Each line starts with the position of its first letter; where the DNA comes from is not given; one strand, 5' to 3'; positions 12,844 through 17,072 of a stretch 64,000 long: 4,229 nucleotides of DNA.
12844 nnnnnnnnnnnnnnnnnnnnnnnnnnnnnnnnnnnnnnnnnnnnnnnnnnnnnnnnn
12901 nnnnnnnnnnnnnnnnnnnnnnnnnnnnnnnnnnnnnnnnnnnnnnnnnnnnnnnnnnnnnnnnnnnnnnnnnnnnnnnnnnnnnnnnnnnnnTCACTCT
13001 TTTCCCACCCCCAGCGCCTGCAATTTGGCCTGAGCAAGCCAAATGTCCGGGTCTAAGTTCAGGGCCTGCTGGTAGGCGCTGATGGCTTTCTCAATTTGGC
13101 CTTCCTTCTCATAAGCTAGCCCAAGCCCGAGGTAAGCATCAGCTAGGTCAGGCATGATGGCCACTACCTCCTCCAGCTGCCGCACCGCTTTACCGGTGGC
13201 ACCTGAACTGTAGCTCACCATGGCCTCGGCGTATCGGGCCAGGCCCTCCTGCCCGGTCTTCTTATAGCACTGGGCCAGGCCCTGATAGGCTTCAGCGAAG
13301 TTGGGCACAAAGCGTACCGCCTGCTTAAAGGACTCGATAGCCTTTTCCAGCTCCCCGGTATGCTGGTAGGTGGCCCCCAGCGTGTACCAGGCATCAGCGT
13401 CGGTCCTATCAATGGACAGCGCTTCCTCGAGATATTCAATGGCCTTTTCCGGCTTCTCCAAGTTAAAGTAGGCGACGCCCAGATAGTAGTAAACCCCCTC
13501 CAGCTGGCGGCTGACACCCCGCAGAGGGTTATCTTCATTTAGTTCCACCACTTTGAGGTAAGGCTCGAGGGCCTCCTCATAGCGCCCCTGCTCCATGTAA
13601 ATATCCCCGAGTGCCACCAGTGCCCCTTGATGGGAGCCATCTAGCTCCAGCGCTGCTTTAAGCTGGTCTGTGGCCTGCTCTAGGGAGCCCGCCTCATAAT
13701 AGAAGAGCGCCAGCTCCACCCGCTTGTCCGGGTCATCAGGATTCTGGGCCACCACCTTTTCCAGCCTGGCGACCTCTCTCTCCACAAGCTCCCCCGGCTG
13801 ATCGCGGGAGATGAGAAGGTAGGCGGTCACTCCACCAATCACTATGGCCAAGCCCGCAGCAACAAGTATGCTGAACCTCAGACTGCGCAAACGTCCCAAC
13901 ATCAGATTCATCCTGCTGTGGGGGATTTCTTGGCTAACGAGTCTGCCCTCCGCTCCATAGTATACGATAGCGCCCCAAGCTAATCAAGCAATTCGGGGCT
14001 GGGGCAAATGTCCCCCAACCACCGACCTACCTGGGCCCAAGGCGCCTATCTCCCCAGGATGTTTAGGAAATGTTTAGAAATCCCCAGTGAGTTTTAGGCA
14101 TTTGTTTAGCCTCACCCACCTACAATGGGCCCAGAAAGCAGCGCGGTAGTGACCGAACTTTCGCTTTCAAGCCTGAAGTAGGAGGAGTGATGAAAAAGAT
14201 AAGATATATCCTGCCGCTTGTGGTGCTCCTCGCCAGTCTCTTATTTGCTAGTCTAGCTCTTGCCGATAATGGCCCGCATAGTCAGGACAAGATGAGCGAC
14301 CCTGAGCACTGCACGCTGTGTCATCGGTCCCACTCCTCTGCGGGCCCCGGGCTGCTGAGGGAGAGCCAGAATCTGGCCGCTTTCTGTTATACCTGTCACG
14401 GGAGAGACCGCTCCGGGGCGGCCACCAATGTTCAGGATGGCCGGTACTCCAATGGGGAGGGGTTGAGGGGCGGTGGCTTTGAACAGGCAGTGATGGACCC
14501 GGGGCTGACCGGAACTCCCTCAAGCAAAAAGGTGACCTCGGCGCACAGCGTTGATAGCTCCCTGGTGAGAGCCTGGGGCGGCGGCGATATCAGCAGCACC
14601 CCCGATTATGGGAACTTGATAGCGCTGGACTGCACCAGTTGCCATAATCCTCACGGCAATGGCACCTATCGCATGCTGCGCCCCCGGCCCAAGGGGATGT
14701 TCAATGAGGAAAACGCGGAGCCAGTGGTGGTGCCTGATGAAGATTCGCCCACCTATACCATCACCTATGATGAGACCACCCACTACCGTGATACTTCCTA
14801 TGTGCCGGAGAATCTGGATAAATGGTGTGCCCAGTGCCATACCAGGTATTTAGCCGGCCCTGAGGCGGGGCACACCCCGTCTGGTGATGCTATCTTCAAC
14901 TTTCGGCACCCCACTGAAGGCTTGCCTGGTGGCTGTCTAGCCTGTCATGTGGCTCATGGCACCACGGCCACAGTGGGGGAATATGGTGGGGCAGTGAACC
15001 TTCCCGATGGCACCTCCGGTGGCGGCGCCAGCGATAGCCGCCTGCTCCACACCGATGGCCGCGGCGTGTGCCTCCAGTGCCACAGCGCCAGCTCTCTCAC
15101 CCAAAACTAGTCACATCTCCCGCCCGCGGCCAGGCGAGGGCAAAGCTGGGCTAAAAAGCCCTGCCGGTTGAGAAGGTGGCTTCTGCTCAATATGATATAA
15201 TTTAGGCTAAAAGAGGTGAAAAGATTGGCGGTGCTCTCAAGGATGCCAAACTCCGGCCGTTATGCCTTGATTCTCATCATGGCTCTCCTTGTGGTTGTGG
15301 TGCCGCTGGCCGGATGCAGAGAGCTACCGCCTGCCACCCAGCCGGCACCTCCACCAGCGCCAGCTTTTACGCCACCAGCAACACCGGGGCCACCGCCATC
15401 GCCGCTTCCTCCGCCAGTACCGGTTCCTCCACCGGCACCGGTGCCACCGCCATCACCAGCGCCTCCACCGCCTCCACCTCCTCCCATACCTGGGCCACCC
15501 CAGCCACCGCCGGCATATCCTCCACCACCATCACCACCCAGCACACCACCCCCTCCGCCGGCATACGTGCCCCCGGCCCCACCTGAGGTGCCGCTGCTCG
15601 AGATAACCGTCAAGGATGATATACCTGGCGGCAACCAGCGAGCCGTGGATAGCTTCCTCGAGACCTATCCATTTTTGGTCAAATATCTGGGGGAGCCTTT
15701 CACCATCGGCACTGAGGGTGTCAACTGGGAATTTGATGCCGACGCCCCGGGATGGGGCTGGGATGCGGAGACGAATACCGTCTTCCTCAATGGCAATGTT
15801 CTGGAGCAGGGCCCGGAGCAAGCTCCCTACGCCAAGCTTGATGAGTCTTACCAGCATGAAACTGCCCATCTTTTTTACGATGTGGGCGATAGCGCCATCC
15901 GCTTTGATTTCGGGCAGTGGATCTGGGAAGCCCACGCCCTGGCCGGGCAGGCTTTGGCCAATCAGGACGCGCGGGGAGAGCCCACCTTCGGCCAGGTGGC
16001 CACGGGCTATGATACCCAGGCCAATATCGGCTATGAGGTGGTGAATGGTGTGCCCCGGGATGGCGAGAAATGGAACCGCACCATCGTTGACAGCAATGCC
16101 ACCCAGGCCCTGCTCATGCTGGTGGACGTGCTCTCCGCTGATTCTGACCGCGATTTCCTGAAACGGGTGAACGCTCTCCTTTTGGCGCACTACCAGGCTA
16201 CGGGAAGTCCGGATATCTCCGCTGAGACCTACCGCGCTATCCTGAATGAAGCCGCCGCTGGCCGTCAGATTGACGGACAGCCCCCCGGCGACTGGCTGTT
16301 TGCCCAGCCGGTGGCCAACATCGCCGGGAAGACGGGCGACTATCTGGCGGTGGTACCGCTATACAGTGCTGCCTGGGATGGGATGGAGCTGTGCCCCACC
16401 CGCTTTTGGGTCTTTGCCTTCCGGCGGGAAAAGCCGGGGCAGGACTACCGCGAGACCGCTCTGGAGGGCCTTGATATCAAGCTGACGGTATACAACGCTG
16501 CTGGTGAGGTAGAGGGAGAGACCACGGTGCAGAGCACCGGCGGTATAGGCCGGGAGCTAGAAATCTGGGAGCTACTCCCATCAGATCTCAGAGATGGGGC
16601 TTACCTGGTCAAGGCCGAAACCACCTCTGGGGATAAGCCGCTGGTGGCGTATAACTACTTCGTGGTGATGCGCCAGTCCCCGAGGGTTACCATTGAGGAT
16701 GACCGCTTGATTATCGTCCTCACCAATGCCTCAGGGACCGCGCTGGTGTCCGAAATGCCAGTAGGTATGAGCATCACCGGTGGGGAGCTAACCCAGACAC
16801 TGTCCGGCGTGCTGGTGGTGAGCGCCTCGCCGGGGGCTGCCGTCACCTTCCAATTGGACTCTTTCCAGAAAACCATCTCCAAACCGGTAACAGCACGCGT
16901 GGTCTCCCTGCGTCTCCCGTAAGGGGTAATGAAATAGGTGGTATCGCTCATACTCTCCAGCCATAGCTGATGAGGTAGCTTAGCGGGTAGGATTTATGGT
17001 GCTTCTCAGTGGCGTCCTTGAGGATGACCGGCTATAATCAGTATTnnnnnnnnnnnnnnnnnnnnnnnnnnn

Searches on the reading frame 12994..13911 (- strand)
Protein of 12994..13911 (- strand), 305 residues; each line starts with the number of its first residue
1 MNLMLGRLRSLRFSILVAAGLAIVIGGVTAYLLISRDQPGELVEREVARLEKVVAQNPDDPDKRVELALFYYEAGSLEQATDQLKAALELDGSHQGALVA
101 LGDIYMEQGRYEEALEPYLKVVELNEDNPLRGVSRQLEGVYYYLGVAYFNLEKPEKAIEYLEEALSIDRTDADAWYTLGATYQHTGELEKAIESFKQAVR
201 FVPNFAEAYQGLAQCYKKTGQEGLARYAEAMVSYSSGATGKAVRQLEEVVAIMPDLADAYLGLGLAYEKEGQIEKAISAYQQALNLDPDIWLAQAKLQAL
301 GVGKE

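Call 11: search_protein_families(library=pfam, proteins=[window:12994-13911:-], max_evalue=0.01)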
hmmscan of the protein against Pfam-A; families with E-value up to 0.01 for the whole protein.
window:12994-13911:- (305 aa): 38 families (the best 25 are shown)
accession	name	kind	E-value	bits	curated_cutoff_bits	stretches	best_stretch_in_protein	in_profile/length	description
PF07719.23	TPR_2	-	6.3e-42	138.7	27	4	257-289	1-33/34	Tetratricopeptide repeat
PF13414.12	TPR_11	-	1.2e-41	140.6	26.8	5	102-129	1-28/42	TPR repeat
PF00515.34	TPR_1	-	2.1e-41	138.5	27.8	4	257-289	1-33/34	Tetratricopeptide repeat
PF13181.12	TPR_8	-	2.4e-36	121.2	25.7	4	257-289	1-33/34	Tetratricopeptide repeat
PF14559.12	TPR_19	-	2.2e-31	108.4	25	5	152-214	5-67/68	Tetratricopeptide repeat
PF13431.12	TPR_17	-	7.5e-31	104.2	24.4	3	161-193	2-34/34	Tetratricopeptide repeat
PF13424.12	TPR_12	-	6.3e-28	97.2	30.1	5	97-169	5-76/77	Tetratricopeptide repeat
PF13428.12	TPR_14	-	4.5e-26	89.1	23.5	3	140-179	3-42/44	Tetratricopeptide repeat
PF13432.12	TPR_16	-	1.4e-23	83.4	32.7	3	67-129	3-65/65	Tetratricopeptide repeat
PF12895.13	ANAPC3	-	1.7e-19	70.3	27.2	2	50-116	12-77/82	Anaphase-promoting complex, cyclosome, subunit 3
PF13174.12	TPR_6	-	4.1e-19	68.3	26.3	1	258-289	1-32/33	Tetratricopeptide repeat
PF13176.12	TPR_7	-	2.7e-18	64.9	27.9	2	97-129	1-33/36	Tetratricopeptide repeat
PF13371.12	TPR_9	-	6.9e-18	64.9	35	3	146-203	3-60/73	Tetratricopeptide repeat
PF14561.12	TPR_20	-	1.2e-15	58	25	1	45-91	6-52/90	Tetratricopeptide repeat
PF23914.1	TPR_CcmH_CycH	-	7.2e-15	55.6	42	1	164-233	42-111/158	Cytochrome c-type biogenesis protein H TPR domain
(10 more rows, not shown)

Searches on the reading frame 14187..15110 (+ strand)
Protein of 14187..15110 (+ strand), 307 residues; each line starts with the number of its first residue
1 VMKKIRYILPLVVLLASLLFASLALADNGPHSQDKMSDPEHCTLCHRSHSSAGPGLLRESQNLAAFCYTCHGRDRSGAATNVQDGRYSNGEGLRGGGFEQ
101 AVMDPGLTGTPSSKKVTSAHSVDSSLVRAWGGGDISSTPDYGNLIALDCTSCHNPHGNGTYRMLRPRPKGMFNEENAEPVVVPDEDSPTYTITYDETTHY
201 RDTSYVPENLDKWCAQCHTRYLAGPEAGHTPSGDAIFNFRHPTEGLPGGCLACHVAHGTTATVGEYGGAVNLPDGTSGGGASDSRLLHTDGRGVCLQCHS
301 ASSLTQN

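Call 11: search_protein_families(library=pfam, proteins=[window:14187-15110:+], max_evalue=0.01)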
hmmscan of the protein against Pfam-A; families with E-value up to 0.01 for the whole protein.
window:14187-15110:+ (307 aa): 5 families
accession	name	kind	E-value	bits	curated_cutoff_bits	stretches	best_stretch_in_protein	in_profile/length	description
PF09699.15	Paired_CXXCH_1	-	8.6e-20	70.6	20.6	2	41-75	8-40/41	Doubled CXXCH motif (Paired_CXXCH_1)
PF22113.1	Mtrc-MtrF_II-IV_dom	-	4.4e-06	26.8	30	1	39-258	6-167/176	Outer membrane cytochrome MtrC/MtrF-like, domains II/IV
PF14537.11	Cytochrom_c3_2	-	5.6e-06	27.2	25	0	33-71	51-78/79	Cytochrome c3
PF14522.11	Cytochrome_C7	-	7.1e-06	26.2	24.8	0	34-71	36-66/67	Cytochrome c7 and related cytochrome c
PF03264.19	Cytochrom_NNT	-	0.00028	21.1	24.1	0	209-263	34-81/174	NapC/NirT cytochrome c family, N-terminal region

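Call 85: search_protein_families(library=ncbifam, proteins=[window:14187-15110:+], max_evalue=1)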
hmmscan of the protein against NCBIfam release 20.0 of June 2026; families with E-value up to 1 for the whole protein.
window:14187-15110:+ (307 aa): 11 families
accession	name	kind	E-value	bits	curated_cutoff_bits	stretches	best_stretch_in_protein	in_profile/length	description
TIGR01905.1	paired_CXXCH_1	subfamily_domain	4.2e-18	65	25.2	4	40-74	7-39/41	doubled CXXCH domain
TIGR03508.1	decahem_SO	subfamily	2.2e-11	43.7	192.2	2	29-81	179-230/258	DmsE family decaheme c-type cytochrome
NF041028.1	decahem_GSU2203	exception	8.4e-06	25.2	325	1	30-72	213-253/317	GSU2203 family decaheme c-type cytochrome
NF008659.0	PRK11659.1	equivalog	0.00014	21.6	184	0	207-305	42-123/188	cytochrome c nitrite reductase pentaheme subunit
TIGR03507.1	decahem_SO1788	subfamily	0.00022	19.8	209.3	2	148-304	512-665/672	OmcA/MtrC family decaheme c-type cytochrome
NF045713.1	CxxCH_16_HmcA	equivalog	0.04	12.5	400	0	148-239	247-335/541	sulfate respiration complex hexadecaheme cytochrome HmcA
TIGR03153.1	cytochr_NrfH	equivalog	0.068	13.2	134.2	1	18-71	8-59/138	cytochrome c nitrite reductase small subunit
TIGR03146.1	cyt_nit_nrfB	equivalog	0.11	12.8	166.6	0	209-305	9-97/145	cytochrome c nitrite reductase pentaheme subunit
NF045773.1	cytochro_C550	exception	0.17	11.8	125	0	7-79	5-72/118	cytochrome c550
NF041599.1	reg_PtrA_PA2808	domain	0.33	10.9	31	0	11-29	6-24/46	co-regulatory protein PtrA N-terminal domain-containing protein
NF050122.1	bc1_QcrC_actin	exception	0.47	9.7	200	0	142-160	140-158/253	cytochrome bc1 complex diheme cytochrome c subunit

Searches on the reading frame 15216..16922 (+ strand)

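Call 11: search_protein_families(library=pfam, proteins=[window:15216-16922:+], max_evalue=0.01)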
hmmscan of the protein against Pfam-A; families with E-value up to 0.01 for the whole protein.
window:15216-16922:+ (568 aa): 0 families

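Call 44: search_protein_families(library=pfam, proteins=[window:15216-16922:+], max_evalue=0.1)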
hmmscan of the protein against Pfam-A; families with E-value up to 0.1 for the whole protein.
window:15216-16922:+ (568 aa): 1 family
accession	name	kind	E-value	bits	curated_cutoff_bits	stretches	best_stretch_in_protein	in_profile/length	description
PF08410.15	DUF1737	-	0.021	15.1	24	1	304-339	5-40/53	Domain of unknown function (DUF1737)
